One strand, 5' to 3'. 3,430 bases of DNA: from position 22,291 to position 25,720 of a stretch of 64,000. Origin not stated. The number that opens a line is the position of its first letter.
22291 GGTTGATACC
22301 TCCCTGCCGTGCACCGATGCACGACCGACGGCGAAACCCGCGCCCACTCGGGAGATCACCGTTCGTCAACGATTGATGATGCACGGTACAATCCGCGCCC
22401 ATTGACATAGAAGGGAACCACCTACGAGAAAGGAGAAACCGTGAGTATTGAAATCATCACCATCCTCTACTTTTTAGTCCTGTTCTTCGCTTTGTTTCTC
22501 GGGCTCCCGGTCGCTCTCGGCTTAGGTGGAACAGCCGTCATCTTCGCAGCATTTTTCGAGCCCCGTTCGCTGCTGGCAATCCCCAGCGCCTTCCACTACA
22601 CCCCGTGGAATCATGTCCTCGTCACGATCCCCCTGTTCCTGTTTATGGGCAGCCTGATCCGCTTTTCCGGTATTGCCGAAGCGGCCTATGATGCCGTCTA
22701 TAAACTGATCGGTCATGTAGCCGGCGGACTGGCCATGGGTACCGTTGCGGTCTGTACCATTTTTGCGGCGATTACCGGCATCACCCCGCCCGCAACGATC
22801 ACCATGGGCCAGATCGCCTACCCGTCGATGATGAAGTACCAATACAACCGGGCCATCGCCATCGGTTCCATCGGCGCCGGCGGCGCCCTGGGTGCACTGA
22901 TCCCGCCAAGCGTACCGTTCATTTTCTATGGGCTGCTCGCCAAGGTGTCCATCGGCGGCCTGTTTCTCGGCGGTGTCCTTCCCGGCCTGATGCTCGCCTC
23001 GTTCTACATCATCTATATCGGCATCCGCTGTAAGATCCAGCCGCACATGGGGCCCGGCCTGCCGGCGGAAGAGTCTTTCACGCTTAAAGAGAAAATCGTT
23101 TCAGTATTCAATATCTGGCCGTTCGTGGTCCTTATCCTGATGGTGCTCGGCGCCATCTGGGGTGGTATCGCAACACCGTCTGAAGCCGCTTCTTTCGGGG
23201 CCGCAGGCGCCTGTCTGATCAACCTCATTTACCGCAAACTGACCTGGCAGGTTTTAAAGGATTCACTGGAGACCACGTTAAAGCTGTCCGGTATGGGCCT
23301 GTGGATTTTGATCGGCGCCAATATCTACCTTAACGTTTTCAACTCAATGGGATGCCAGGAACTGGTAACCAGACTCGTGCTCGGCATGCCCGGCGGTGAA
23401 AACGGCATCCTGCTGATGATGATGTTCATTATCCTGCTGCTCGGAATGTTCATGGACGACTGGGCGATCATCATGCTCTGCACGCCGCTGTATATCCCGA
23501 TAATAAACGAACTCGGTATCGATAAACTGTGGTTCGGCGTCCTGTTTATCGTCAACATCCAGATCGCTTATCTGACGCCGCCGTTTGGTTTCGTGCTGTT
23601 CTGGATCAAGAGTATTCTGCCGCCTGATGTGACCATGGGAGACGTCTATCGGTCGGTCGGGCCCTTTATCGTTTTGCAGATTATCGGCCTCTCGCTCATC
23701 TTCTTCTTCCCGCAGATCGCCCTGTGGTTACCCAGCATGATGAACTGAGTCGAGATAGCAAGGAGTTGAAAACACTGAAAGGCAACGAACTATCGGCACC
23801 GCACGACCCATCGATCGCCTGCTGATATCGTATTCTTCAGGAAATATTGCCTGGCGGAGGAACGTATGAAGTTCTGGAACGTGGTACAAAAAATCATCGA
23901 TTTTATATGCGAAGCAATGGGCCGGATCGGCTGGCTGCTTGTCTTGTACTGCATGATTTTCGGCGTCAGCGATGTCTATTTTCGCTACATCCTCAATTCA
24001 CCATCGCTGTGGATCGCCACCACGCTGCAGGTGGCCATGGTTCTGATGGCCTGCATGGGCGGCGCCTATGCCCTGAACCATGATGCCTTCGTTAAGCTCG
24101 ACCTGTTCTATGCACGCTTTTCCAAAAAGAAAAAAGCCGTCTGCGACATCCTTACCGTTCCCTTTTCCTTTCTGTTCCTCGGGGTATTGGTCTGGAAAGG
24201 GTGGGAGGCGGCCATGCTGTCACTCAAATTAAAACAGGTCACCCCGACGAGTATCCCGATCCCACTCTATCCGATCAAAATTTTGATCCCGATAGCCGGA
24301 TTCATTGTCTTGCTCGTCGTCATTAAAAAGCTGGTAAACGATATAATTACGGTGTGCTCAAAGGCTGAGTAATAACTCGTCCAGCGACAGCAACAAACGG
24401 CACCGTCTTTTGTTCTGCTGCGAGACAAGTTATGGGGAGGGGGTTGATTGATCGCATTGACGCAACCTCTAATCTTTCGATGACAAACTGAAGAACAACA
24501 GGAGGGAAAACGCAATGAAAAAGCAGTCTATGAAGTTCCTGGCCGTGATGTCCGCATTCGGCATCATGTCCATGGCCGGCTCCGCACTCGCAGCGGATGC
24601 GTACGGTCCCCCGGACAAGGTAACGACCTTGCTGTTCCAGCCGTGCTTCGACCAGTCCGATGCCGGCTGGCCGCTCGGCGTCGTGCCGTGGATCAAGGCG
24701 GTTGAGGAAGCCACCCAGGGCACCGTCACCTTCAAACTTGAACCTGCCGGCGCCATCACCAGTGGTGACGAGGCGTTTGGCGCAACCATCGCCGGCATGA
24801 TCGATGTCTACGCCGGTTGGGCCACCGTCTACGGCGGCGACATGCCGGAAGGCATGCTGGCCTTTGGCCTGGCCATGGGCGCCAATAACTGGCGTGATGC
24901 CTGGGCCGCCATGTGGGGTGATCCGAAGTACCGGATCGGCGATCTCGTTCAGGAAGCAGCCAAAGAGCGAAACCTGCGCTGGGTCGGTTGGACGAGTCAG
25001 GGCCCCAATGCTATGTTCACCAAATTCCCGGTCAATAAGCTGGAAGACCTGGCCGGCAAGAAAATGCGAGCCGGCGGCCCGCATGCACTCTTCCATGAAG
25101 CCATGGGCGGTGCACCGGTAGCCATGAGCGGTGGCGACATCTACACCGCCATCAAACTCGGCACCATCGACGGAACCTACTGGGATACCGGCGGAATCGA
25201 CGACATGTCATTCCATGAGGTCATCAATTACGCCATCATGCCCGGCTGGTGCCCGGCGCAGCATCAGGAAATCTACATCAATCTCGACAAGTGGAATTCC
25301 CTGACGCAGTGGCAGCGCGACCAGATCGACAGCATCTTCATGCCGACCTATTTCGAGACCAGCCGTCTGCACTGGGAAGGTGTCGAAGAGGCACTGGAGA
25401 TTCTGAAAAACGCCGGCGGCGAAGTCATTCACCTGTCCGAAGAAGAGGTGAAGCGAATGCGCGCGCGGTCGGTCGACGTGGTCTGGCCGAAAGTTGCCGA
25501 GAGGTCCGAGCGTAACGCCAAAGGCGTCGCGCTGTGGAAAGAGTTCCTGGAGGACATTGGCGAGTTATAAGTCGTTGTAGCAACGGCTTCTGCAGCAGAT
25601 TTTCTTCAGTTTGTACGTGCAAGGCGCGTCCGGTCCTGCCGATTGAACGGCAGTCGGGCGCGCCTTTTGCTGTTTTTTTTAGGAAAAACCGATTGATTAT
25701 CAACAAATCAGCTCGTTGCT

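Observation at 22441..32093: Combined C-S and C-P cleavage cluster: Xsc, class III omega-aminotransferase, Ald, GntR and PhnX, convergent with a TRAP transporter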

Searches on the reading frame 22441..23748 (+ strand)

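Call 3: search_protein_families(library=pfam, proteins=[window:22441-23748:+])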
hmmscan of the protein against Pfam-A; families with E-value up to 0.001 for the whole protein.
window:22441-23748:+ (435 aa): 1 family
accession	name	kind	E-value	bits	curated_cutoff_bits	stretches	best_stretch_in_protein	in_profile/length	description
PF06808.19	DctM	-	2.6e-78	264.1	23.8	1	12-426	2-413/413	Tripartite ATP-independent periplasmic transporter, DctM component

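Call 4: search_protein_families(library=ncbifam, proteins=[window:22441-23748:+])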
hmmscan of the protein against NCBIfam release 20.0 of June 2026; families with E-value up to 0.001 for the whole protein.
window:22441-23748:+ (435 aa): 3 families
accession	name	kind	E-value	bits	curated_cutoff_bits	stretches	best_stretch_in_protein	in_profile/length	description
TIGR00786.1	dctM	subfamily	1.1e-91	307.6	268.45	1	21-431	1-405/405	TRAP transporter large permease subunit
NF011634.1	PRK15060.1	equivalog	1.8e-40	139.3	800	1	7-426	2-416/425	2,3-diketo-L-gulonate TRAP transporter large permease YiaN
TIGR02123.1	TRAP_fused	subfamily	6.9e-14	51.4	320.65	1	54-385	162-495/615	TRAP transporter fused permease subunit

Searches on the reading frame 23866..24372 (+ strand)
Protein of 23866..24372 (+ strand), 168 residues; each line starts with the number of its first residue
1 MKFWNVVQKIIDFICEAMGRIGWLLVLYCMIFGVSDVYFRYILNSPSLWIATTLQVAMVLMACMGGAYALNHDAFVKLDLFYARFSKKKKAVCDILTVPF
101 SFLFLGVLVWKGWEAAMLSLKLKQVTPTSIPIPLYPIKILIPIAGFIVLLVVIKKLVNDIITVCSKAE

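Call 3: search_protein_families(library=pfam, proteins=[window:23866-24372:+])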
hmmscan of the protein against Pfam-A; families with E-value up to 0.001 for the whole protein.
window:23866-24372:+ (168 aa): 1 family
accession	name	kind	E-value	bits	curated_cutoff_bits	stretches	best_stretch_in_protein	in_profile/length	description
PF04290.18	DctQ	-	1.2e-23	83.8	28.3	1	32-160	4-130/132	Tripartite ATP-independent periplasmic transporters, DctQ component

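Call 4: search_protein_families(library=ncbifam, proteins=[window:23866-24372:+])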
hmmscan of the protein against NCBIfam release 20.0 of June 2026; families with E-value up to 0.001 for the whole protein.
window:23866-24372:+ (168 aa): 0 families

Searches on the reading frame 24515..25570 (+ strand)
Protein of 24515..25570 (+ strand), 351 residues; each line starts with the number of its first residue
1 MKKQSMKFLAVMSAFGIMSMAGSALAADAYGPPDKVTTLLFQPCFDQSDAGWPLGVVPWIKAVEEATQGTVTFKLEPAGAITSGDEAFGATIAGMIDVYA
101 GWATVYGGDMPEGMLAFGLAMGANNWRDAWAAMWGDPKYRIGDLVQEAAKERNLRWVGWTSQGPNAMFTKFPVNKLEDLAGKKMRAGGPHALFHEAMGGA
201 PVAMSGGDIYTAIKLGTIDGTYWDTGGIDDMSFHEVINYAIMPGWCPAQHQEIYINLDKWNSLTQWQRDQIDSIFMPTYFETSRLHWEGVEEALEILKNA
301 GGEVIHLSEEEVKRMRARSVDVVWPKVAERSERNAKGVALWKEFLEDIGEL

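Call 3: search_protein_families(library=pfam, proteins=[window:24515-25570:+])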
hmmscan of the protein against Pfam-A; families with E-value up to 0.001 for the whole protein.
window:24515-25570:+ (351 aa): 1 family
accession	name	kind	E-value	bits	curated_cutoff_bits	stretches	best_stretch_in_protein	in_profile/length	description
PF03480.18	DctP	-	9.4e-32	110.9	23.4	1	55-326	14-281/286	Bacterial extracellular solute-binding protein, family 7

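Call 4: search_protein_families(library=ncbifam, proteins=[window:24515-25570:+])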
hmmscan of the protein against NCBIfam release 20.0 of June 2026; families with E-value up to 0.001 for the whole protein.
window:24515-25570:+ (351 aa): 2 families
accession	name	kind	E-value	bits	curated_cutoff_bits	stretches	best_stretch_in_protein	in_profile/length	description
NF037995.1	TRAP_S1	subfamily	9.7e-26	90.7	50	1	59-313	19-269/271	TRAP transporter substrate-binding protein DctP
TIGR00787.1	dctP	subfamily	2.3e-12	46.9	175.05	1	61-275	20-231/257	DctP family TRAP transporter solute-binding subunit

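Call 23: search_solved_structures(query=window:24515-25570:+, max_evalue=0.00001)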
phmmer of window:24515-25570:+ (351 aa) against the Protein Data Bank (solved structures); distinct sequences matched with E-value up to 0.00001: 49.
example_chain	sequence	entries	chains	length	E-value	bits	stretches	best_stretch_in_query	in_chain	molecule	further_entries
2zzv_A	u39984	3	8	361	3e-28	102.1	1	41-349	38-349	ABC transporter, solute-binding protein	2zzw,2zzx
7e9y_A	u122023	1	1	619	2e-22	83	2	42-221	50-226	Lactate-binding periplasmic protein TTHA0766,Lactate-binding periplasmic protein TTHA0766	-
4pe3_A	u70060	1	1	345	2.1e-22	82.9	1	61-348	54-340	TRAP dicarboxylate transporter-DctP subunit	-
8zmz_A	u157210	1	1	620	3.2e-19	72.4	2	42-219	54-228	Lactate-binding periplasmic protein TTHA0766,Red fluorescent protein drFP583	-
4xfe_A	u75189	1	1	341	3.6e-16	62.4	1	50-308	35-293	TRAP dicarboxylate transporter subunit DctP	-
4p56_A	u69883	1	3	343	3.6e-15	59.1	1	56-329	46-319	Putative extracellular solute-binding protein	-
4mnc_A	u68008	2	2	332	7.5e-15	58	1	53-332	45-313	TRAP dicarboxylate transporter-DctP subunit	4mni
2hzk_A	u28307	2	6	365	2.1e-13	53.2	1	17-248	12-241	TRAP-T family sorbitol/mannitol transporter, periplasmic binding protein, SmoM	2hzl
4x04_A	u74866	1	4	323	2.3e-13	53.2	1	61-307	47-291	solute binding protein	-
4ng7_A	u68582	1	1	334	2.4e-13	53.1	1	61-307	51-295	TRAP periplasmic solute binding protein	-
4n6d_A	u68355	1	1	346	5.6e-13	51.9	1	58-335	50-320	TRAP dicarboxylate transporter-DctP subunit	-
4p47_A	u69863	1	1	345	8e-13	51.3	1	55-320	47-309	TRAP dicarboxylate transporter, DctP subunit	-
4nap_A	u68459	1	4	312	3.1e-12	49.4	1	57-331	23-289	Extracellular solute-binding protein, family 7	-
4pgn_A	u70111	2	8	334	3.7e-12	49.1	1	57-331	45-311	Extracellular solute-binding protein, family 7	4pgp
4nn3_A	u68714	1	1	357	9.3e-12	47.9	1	60-346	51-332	TRAP dicarboxylate transporter, DctP subunit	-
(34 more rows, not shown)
